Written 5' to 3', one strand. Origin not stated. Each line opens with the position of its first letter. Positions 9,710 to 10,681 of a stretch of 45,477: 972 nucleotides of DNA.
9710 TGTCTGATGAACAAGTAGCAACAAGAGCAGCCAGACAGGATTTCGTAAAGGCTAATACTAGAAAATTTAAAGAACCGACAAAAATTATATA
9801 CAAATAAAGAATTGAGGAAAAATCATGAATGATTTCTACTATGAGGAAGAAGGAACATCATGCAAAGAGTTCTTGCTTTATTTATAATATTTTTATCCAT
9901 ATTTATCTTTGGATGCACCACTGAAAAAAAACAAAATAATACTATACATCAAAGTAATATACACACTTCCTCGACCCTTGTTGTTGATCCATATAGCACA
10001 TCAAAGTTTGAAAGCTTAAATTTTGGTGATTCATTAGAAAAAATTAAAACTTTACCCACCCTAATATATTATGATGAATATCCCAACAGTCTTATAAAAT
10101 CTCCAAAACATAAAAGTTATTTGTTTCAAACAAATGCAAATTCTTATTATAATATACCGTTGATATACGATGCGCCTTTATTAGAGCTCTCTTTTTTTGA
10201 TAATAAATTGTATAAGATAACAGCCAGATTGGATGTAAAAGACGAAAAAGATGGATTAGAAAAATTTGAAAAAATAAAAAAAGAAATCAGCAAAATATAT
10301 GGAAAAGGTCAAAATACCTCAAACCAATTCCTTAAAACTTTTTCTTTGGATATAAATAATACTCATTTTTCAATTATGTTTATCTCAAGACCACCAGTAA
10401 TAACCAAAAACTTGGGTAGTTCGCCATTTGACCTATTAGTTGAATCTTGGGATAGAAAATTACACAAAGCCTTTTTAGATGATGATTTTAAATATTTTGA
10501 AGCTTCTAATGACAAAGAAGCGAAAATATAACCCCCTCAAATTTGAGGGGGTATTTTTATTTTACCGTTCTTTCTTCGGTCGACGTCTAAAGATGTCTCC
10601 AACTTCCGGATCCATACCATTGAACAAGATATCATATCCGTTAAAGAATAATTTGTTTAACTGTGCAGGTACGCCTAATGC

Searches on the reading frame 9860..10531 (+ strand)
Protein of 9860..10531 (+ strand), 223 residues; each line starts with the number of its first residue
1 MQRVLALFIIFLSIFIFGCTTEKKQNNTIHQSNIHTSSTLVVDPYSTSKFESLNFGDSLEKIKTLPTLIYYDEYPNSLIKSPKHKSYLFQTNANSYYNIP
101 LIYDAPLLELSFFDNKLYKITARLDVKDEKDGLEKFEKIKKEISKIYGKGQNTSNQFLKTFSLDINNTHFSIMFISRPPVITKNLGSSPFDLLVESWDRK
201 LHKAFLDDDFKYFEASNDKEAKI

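Call 7: search_protein_families(library=pfam, proteins=[window:9860-10531:+], max_evalue=0.01)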
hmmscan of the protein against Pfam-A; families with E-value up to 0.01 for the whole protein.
window:9860-10531:+ (223 aa): 1 family
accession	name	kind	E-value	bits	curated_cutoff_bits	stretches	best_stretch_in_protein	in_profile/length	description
PF23391.1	DUF7100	-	0.0049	16.5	27.3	0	142-201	34-90/335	Domain of unknown function (DUF7100)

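Call 8: search_protein_families(library=phrogs, proteins=[window:9860-10531:+], max_evalue=0.001)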
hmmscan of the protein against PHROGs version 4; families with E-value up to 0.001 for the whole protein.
window:9860-10531:+ (223 aa): 0 families

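Call 10: search_protein_families(library=ncbifam, proteins=[window:9860-10531:+], max_evalue=1)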
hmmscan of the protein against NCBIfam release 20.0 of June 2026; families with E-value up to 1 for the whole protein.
window:9860-10531:+ (223 aa): 0 families

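Call 95: search_protein_families(library=padloc, proteins=[window:9860-10531:+], max_evalue=0.001)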
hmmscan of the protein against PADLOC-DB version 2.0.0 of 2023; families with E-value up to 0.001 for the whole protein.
window:9860-10531:+ (223 aa): 0 families
